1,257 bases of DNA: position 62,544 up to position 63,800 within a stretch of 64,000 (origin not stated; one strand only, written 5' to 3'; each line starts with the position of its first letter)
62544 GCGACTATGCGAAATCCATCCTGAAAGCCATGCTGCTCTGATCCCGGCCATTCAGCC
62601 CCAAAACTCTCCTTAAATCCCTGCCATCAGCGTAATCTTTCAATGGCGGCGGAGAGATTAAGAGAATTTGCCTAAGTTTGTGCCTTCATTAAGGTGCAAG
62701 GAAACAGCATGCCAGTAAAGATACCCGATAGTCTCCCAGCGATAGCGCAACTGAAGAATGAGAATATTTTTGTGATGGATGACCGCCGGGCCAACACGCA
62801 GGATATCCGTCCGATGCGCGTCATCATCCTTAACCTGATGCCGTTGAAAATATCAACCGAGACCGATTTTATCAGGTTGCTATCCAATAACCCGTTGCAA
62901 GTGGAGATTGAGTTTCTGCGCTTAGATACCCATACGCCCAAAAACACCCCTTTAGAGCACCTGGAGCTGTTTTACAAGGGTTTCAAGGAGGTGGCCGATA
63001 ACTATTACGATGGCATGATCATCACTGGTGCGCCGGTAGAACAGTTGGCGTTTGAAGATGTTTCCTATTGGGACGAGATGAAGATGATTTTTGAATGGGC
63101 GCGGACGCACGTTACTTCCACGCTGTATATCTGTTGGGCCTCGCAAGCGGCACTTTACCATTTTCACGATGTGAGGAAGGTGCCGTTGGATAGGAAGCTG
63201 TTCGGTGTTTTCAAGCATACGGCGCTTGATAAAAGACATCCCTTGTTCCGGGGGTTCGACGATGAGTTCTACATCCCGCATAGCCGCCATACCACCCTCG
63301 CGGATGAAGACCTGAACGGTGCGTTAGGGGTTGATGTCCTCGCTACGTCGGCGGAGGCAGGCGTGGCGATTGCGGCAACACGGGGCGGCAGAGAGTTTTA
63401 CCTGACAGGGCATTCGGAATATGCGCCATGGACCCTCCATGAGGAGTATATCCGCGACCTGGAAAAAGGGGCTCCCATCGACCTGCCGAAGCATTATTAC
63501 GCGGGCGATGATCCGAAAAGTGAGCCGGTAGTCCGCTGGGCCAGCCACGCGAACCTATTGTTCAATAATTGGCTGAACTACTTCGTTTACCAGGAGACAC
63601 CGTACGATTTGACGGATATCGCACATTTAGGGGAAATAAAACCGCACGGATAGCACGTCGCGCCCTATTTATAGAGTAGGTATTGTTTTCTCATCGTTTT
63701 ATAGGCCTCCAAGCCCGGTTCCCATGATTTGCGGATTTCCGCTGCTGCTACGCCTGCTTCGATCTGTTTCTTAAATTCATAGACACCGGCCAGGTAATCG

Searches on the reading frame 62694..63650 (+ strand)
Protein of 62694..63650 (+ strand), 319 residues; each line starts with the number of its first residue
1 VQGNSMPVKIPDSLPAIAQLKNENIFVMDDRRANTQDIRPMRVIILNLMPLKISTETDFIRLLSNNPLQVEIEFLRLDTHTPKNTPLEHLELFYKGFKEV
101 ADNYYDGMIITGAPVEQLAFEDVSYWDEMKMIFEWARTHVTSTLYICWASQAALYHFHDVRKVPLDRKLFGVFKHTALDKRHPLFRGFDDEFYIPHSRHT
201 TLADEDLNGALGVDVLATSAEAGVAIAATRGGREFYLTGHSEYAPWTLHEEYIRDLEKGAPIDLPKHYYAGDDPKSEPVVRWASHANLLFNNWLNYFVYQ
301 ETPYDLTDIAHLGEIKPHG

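Call 73: search_protein_families(library=pfam, proteins=[window:62694-63650:+], max_evalue=0.0001)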
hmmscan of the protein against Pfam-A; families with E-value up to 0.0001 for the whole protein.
window:62694-63650:+ (319 aa): 1 family
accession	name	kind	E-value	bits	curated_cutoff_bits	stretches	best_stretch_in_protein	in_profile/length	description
PF04204.22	HTS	-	4e-132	440.2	27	1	7-304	1-298/298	Homoserine O-succinyltransferase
